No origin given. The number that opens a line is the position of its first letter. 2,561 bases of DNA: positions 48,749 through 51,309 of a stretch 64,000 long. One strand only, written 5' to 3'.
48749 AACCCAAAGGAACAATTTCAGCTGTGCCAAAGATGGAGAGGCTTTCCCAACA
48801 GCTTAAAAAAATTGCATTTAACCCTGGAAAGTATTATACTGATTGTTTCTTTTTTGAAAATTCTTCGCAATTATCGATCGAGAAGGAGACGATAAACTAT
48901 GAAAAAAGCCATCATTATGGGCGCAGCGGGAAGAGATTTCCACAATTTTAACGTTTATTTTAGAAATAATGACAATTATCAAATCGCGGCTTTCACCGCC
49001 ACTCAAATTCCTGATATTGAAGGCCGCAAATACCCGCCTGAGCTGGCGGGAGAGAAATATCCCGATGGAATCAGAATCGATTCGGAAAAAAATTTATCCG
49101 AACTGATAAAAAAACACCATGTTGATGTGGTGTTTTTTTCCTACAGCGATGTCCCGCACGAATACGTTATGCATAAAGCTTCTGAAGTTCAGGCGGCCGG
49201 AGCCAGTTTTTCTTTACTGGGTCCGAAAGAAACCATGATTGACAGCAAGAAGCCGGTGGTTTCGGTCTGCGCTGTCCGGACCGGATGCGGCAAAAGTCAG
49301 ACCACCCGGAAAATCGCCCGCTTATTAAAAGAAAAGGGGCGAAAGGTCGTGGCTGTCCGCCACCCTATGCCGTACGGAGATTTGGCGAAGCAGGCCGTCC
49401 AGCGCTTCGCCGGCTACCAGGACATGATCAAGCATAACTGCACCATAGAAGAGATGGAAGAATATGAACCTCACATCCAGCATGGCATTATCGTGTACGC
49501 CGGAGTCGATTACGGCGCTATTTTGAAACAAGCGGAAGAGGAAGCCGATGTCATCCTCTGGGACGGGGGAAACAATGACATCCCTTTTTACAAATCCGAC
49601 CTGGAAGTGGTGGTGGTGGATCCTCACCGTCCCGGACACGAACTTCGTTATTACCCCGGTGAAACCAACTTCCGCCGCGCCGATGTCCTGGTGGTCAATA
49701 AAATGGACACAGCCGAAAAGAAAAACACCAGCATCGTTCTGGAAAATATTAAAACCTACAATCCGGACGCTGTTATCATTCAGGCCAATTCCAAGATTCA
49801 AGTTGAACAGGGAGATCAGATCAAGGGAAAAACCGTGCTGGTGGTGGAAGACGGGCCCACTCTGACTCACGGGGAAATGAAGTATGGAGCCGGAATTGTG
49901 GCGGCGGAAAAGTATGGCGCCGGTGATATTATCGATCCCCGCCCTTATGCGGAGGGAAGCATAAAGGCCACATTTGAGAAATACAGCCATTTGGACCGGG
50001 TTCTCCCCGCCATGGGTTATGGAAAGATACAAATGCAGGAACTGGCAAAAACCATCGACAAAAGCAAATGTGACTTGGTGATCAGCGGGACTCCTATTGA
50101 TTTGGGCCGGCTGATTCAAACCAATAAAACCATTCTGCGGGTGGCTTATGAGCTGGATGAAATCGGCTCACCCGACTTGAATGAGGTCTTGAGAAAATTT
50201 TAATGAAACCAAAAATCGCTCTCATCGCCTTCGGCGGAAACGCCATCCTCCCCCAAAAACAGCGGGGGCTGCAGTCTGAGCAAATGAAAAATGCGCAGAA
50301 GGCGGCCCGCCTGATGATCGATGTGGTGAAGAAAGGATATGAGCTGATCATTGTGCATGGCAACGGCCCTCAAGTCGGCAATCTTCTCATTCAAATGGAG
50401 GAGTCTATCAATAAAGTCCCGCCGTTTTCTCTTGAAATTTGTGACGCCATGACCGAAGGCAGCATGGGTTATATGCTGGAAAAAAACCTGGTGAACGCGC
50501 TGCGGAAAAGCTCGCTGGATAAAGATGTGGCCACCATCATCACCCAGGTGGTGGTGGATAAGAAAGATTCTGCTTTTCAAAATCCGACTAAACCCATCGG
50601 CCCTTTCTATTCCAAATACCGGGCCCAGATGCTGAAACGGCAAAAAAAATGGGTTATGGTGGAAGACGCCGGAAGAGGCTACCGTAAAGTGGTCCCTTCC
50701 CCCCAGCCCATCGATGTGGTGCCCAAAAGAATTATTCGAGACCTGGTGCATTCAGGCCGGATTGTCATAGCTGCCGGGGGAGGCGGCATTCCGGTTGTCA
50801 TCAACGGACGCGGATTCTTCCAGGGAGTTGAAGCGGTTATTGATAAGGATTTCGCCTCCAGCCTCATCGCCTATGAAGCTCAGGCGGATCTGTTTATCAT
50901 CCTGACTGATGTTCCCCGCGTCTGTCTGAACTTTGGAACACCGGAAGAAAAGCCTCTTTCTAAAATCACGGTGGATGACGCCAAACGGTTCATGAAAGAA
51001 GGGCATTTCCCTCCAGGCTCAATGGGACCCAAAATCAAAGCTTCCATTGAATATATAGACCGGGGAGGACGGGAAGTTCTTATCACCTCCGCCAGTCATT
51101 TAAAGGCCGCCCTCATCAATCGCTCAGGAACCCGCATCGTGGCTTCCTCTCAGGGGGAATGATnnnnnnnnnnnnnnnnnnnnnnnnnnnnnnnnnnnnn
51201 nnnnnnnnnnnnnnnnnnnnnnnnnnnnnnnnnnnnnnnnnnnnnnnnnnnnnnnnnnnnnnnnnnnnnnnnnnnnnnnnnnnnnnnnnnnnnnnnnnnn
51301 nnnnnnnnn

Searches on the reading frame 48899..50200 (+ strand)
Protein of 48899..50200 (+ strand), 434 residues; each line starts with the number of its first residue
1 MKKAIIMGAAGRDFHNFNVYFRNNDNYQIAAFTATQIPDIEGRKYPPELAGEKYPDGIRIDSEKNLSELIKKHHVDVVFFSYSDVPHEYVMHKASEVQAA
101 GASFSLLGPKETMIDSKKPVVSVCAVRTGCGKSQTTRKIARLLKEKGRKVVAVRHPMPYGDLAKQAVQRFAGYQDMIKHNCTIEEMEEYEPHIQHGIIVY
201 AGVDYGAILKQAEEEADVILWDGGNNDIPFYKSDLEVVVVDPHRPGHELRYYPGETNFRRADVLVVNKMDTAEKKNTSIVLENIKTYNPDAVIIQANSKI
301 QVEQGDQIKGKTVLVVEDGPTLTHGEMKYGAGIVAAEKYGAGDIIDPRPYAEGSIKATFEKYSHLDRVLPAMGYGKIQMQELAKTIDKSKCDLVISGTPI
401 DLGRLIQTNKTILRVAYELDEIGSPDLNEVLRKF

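Call 4: search_protein_families(library=ncbifam, proteins=[window:48899-50200:+], max_evalue=0.1)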
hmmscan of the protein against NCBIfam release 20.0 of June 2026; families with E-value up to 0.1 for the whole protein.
window:48899-50200:+ (434 aa): 3 families
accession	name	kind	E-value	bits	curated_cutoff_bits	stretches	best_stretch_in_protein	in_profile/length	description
TIGR00073.1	hypB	equivalog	0.0023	17.4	121.2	1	249-299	148-198/217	hydrogenase nickel incorporation protein HypB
NF038288.1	chaper_GTP_ZigA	equivalog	0.02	13.8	600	1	261-301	174-215/390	zinc metallochaperone GTPase ZigA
TIGR00064.1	ftsY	equivalog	0.035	13.3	260.7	1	111-151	71-111/279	signal recognition particle-docking protein FtsY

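Call 5: search_protein_families(library=pfam, proteins=[window:48899-50200:+], max_evalue=0.1)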
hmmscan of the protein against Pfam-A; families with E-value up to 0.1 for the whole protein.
window:48899-50200:+ (434 aa): 5 families
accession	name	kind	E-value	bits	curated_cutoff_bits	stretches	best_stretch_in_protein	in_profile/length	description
PF02492.25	cobW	-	0.00046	20.3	20.7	1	230-294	112-179/180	CobW/HypB/UreG, nucleotide-binding domain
PF02606.20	LpxK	-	0.00048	19.8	27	1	116-311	33-228/328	Tetraacyldisaccharide-1-P 4'-kinase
PF04851.21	ResIII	-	0.00096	19.5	22.5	1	125-191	29-95/164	Type III restriction enzyme, res subunit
PF01656.29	CbiA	-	0.0077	16.6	25.4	1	122-153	2-33/125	CobQ/CobB/MinD/ParA nucleotide binding domain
PF02223.23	Thymidylate_kin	-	0.052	13.7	27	1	129-168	6-47/185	Thymidylate kinase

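Call 13: search_solved_structures(query=window:48899-50200:+, max_evalue=1, show_alignments=1)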
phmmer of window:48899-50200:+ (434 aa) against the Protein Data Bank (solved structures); distinct sequences matched with E-value up to 1: 3.
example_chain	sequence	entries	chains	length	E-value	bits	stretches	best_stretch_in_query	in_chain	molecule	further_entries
9sxb_A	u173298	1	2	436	2.2e-06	30.5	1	210-320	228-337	Cyclic 2,3-diphosphoglycerate synthetase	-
8oru_AAA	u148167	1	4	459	0.018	17.6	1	214-335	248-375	Cyclic 2,3-diphosphoglycerate synthetase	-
8ork_AAA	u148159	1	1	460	0.018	17.6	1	214-335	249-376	Cyclic 2,3-diphosphoglycerate synthetase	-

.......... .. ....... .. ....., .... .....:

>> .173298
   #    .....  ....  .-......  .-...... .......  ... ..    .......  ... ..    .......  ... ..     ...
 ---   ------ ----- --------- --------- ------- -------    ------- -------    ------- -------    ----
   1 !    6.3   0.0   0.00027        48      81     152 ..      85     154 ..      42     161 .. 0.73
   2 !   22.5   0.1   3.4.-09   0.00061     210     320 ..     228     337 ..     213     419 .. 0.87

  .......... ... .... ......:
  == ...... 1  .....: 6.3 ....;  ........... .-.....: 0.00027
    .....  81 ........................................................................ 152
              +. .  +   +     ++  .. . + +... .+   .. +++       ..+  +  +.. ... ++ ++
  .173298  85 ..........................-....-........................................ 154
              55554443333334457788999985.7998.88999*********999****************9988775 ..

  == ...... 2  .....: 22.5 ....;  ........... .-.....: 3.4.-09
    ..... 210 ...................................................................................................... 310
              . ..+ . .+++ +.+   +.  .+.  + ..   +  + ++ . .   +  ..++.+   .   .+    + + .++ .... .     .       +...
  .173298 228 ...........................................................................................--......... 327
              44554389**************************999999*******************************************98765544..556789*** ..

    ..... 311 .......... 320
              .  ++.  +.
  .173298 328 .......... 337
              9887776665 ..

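Call 34: find_homologous_proteins(query=window:48899-50200:+)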
Query window:48899-50200:+ (434 aa): 8000 proteins with E <= 0.001 among 8000 candidates; the best 120 are listed.
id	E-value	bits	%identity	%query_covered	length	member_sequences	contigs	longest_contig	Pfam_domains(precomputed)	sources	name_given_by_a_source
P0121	2.5e-291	984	100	100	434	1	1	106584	-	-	-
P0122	2.9e-288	974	99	100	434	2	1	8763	-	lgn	-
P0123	9.4e-288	972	99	100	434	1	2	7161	-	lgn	-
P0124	1.0e-255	867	87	100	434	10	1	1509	-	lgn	-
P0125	4.8e-238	809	82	100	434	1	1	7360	-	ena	-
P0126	1.6e-237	807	82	100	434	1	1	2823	-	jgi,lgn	-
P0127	5.3e-237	805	81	100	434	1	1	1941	-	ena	-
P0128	2.2e-236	803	81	100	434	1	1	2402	-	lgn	-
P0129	4.2e-235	799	79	100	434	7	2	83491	PF02492.26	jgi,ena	-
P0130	5.9e-235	798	79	100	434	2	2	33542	PF02492.26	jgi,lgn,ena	jgi:predicted GTPase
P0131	2.0e-234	797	80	100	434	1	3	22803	-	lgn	-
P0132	5.7e-234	795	81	100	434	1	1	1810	-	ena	-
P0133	1.2e-233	794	80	100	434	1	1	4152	-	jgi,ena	-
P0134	3.7e-233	792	80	100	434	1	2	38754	-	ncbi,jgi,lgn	jgi:predicted GTPase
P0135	2.0e-232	790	79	100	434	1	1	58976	-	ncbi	ncbi:MAG: cyclic 2,3-diphosphoglycerate synthase [Acidobacteriota bacterium]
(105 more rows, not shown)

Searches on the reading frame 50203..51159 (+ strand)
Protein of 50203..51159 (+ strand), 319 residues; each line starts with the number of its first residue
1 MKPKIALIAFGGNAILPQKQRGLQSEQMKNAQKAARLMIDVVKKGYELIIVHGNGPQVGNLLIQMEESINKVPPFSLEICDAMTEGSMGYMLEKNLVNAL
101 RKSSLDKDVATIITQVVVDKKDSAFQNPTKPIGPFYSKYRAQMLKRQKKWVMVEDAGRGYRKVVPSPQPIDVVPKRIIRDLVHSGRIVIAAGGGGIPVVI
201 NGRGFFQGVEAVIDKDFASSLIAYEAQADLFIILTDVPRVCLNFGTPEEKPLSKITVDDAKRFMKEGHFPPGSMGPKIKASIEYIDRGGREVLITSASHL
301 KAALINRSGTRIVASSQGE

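Call 4: search_protein_families(library=ncbifam, proteins=[window:50203-51159:+], max_evalue=0.1)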
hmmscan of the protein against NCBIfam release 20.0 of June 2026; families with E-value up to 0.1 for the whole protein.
window:50203-51159:+ (319 aa): 10 families
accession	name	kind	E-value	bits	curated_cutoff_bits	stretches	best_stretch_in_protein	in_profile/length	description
TIGR00746.1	arcC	equivalog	5.7e-115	383.6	358.25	1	7-313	4-308/309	carbamate kinase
NF009007.0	PRK12352.1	subfamily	3.2e-107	358.1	266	1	5-314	4-315/316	carbamate kinase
NF009008.0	PRK12354.1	subfamily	2.1e-96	322.7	361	1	7-316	4-302/308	carbamate kinase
NF006926.0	PRK09411.1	equivalog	3.5e-68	229.9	416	1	6-312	4-295/297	carbamate kinase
TIGR00761.1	argB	equivalog_domain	8.3e-11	41.9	151.3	2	208-294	149-231/231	acetylglutamate kinase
NF010661.0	PRK14058.1-3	equivalog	4.4e-06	26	251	1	169-312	135-270/283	acetylglutamate/acetylaminoadipate kinase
NF010662.0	PRK14058.1-4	equivalog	1.8e-05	24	194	1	145-312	108-261/264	[LysW]-aminoadipate/[LysW]-glutamate kinase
NF010659.0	PRK14058.1-1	equivalog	5.8e-05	22.3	223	1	194-298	150-250/267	[LysW]-aminoadipate kinase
TIGR01092.1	P5CS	equivalog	0.0006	18.1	796.75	1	207-302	163-259/715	delta l-pyrroline-5-carboxylate synthetase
TIGR01027.1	proB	equivalog_domain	0.0029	16.8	186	1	214-299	144-234/363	glutamate 5-kinase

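Call 5: search_protein_families(library=pfam, proteins=[window:50203-51159:+], max_evalue=0.1)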
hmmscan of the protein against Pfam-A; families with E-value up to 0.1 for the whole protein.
window:50203-51159:+ (319 aa): 2 families
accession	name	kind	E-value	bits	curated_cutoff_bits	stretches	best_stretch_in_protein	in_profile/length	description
PF00696.33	AA_kinase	-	3.3e-27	96.2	24.9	1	4-296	1-234/234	Amino acid kinase family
PF02302.22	PTS_IIB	-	0.057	14.5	23.6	0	207-260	27-78/90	PTS system, Lactose/Cellobiose specific IIB subunit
